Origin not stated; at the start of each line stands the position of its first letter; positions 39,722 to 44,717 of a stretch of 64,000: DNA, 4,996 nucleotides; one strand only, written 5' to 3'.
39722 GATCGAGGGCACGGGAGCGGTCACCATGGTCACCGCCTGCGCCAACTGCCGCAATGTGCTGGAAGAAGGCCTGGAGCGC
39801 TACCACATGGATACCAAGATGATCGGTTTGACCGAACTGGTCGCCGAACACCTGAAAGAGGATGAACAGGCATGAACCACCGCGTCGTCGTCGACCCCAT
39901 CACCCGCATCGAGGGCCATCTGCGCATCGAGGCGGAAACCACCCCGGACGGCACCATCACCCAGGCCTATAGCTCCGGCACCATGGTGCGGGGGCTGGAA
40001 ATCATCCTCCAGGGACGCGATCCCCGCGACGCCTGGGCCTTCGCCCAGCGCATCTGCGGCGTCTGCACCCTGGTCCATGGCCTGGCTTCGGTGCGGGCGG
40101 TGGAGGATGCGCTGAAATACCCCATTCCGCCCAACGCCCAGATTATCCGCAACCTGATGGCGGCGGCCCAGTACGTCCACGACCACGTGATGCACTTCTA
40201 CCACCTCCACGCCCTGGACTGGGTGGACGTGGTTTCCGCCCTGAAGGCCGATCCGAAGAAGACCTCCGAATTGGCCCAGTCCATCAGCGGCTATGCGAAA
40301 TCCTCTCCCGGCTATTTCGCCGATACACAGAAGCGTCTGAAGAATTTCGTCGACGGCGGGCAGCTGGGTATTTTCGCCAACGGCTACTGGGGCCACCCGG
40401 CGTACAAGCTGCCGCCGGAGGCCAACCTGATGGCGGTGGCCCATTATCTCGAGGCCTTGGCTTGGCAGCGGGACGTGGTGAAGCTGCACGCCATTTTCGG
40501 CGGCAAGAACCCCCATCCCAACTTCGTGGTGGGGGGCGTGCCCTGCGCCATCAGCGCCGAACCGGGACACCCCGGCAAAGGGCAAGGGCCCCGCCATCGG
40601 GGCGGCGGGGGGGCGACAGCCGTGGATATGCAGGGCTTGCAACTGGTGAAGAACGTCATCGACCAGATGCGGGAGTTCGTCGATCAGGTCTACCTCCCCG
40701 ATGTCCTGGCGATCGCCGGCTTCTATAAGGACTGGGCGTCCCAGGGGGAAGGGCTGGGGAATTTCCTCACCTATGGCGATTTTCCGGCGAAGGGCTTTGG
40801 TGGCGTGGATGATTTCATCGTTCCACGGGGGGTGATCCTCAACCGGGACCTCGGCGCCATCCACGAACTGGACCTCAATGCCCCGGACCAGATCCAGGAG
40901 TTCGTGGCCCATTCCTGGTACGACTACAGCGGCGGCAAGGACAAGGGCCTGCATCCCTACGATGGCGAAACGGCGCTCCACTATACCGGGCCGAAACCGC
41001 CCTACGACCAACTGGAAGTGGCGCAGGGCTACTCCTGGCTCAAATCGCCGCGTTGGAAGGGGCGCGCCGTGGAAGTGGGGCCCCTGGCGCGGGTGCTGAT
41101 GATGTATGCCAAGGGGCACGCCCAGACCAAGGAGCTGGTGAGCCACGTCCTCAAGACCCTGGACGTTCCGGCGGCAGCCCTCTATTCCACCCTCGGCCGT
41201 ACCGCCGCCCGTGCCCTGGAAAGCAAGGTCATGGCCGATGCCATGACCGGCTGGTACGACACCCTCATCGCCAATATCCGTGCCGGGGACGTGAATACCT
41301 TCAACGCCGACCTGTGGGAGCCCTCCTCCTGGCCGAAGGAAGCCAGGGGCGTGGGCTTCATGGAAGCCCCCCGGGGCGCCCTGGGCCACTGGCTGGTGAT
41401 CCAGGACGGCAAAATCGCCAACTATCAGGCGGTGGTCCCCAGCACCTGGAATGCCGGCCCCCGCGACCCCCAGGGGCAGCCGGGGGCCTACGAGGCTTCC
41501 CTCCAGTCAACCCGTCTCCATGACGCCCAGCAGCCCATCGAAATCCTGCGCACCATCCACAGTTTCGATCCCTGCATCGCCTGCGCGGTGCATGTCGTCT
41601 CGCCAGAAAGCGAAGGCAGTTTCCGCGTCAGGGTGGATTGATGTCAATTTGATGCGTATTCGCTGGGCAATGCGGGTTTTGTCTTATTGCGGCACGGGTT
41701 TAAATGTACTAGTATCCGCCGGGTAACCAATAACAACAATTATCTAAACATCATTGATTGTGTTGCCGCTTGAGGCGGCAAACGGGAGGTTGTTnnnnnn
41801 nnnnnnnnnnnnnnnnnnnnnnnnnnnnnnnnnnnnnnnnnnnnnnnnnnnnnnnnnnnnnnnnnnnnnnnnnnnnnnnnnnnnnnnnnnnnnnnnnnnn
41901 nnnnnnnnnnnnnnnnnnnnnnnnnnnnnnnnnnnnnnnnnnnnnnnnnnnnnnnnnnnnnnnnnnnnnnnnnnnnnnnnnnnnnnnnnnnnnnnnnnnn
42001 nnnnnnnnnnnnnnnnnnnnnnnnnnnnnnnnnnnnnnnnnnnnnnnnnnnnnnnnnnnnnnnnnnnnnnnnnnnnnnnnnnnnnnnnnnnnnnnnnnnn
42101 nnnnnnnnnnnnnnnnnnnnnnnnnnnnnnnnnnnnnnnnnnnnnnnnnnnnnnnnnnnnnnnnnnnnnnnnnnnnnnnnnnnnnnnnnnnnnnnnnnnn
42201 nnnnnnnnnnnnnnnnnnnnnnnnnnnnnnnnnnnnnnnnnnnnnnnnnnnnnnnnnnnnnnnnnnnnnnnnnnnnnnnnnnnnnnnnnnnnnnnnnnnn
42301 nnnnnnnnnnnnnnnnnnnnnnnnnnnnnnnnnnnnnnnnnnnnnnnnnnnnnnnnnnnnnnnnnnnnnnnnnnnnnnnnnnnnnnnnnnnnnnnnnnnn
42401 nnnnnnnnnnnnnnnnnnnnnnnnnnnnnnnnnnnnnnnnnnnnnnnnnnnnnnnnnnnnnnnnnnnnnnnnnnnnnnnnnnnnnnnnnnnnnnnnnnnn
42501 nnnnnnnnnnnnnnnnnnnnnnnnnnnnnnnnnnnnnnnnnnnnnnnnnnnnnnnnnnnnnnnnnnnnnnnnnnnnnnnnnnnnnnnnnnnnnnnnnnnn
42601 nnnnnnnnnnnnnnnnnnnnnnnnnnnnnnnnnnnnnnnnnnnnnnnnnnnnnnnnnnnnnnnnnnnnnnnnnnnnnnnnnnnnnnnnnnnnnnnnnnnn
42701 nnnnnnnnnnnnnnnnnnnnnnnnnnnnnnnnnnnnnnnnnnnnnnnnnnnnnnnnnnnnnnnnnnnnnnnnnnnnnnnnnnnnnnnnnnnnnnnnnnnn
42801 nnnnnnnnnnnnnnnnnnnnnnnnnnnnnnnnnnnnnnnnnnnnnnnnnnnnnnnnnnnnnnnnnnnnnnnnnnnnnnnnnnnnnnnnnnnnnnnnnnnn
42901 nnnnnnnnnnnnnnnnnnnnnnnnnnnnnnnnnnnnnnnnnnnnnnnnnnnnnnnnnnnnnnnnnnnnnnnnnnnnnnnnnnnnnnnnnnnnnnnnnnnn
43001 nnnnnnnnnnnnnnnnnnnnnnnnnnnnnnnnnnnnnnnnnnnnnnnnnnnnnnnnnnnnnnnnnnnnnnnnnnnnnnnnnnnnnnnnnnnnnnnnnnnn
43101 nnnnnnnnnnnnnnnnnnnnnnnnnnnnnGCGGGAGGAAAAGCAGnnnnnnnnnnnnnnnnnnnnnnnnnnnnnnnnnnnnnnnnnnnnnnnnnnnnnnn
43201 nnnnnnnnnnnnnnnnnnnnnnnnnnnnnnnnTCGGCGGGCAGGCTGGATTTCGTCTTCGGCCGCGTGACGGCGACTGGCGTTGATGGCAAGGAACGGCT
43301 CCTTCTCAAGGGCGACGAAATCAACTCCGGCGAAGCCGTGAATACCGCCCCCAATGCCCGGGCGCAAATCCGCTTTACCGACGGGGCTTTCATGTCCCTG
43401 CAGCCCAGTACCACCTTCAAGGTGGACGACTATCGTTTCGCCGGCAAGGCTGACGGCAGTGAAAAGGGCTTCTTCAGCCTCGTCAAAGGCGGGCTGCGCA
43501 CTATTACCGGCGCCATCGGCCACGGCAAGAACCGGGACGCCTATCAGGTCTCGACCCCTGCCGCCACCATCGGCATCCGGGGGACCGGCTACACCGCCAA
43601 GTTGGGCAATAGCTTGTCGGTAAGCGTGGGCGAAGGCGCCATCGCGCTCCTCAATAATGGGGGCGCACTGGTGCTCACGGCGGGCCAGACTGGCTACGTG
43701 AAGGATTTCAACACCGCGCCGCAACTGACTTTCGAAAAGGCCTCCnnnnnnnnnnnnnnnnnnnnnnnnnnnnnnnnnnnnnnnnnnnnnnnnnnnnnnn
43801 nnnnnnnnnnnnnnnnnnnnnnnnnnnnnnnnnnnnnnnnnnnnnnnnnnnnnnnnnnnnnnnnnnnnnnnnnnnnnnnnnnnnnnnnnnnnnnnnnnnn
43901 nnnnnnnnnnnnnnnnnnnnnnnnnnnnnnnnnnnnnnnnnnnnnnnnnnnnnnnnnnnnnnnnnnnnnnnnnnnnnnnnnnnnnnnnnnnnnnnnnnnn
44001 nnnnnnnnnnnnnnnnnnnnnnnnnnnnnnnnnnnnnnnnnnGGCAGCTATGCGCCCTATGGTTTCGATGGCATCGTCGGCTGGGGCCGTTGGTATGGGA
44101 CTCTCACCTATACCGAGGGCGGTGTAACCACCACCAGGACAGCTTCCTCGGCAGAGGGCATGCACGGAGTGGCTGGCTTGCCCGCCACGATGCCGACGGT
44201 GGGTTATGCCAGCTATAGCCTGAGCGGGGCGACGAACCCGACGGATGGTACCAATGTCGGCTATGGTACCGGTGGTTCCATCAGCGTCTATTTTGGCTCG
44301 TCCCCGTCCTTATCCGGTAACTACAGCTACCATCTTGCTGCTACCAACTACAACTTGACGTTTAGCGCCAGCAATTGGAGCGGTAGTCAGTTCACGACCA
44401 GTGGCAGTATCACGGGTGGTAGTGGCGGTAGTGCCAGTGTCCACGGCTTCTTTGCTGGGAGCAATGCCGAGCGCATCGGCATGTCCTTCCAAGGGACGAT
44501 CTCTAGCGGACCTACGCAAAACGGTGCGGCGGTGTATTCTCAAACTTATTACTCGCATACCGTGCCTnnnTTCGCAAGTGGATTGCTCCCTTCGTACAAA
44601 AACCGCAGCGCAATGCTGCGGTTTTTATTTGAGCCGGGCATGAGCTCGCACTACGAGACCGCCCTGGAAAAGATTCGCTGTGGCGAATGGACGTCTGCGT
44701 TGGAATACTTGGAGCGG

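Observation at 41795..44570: Slam/DUF560-like barrel followed by a non-lipidated FecR-domain protein with a TbpB-like barrel: candidate type XI secretion pair with novel cargo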

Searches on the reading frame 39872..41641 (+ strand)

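Call 81: search_protein_families(library=pfam, proteins=[window:39872-41641:+], max_evalue=0.00001)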
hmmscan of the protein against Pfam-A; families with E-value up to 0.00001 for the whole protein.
window:39872-41641:+ (589 aa): 1 family
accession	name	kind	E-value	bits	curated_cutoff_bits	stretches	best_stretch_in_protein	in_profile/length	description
PF00374.24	NiFeSe_Hases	-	9.5e-235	780.7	25.8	1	40-574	1-508/508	Nickel-dependent hydrogenase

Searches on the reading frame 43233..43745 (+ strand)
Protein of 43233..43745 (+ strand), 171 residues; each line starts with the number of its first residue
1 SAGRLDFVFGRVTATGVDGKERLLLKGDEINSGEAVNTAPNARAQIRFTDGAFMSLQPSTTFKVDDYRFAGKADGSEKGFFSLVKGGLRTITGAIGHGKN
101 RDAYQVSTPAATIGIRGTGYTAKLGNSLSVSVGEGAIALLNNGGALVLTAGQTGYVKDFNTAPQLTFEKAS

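Call 52: search_solved_structures(query=A4, max_evalue=1, show_alignments=3)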
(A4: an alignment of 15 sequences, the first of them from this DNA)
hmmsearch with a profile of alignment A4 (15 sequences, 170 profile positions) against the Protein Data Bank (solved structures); distinct sequences matched with E-value up to 1: 2.
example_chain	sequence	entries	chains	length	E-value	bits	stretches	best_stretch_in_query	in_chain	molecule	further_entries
5ix9_A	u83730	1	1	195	0.0057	19.5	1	10-69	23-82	Antifreeze protein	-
1pg6_A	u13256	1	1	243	0.013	18.3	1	42-147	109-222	Hypothetical protein SpyM3_0169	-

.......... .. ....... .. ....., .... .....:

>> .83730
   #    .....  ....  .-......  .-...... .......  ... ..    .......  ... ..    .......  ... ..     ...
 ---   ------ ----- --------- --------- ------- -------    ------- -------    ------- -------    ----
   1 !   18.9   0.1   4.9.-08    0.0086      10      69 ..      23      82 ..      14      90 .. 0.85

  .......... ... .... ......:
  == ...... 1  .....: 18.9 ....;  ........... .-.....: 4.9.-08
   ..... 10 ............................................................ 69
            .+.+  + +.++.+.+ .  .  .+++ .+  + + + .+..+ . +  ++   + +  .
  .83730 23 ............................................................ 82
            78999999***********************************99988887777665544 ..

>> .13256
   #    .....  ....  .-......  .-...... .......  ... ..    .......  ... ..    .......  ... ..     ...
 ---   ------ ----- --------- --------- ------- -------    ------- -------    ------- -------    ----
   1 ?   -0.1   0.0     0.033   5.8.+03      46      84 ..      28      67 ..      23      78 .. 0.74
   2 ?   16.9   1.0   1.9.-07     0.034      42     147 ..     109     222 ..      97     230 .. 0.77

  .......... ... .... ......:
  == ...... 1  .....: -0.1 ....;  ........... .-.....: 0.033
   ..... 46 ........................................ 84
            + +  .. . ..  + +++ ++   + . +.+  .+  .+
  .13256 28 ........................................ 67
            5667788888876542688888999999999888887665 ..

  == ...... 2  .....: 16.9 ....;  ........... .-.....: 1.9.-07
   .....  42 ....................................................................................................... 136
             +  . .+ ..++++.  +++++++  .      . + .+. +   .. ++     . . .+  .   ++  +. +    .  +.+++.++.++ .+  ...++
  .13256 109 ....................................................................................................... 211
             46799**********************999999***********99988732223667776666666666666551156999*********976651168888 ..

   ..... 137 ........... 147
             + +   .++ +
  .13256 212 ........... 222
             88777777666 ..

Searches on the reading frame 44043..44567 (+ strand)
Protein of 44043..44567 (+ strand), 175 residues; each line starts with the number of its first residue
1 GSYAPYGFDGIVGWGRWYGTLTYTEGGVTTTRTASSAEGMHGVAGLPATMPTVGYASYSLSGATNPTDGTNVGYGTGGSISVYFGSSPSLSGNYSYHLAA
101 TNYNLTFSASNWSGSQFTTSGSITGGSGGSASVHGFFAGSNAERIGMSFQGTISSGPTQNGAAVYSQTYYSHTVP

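Call 25: search_solved_structures(query=A2, max_evalue=10, show_alignments=3)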
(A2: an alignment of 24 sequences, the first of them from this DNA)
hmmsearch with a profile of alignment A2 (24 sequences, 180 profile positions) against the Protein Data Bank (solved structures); distinct sequences matched with E-value up to 10: 5.
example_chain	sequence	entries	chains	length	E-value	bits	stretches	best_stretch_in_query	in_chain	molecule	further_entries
9sra_BO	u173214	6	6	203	0.29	13.9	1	95-174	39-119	Large ribosomal subunit protein uL18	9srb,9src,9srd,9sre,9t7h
4v4n_AO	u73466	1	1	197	0.38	13.5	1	95-174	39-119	50S ribosomal protein L18P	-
4v6u_BO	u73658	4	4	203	0.4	13.5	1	95-174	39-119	50S ribosomal protein L18P | Large ribosomal subunit protein uL18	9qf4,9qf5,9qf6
2ihs_A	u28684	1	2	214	0.77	12.5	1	34-67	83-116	CG2944-PF, isoform F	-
2fnj_A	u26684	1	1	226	0.86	12.4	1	34-67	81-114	CG2944-PF, isoform F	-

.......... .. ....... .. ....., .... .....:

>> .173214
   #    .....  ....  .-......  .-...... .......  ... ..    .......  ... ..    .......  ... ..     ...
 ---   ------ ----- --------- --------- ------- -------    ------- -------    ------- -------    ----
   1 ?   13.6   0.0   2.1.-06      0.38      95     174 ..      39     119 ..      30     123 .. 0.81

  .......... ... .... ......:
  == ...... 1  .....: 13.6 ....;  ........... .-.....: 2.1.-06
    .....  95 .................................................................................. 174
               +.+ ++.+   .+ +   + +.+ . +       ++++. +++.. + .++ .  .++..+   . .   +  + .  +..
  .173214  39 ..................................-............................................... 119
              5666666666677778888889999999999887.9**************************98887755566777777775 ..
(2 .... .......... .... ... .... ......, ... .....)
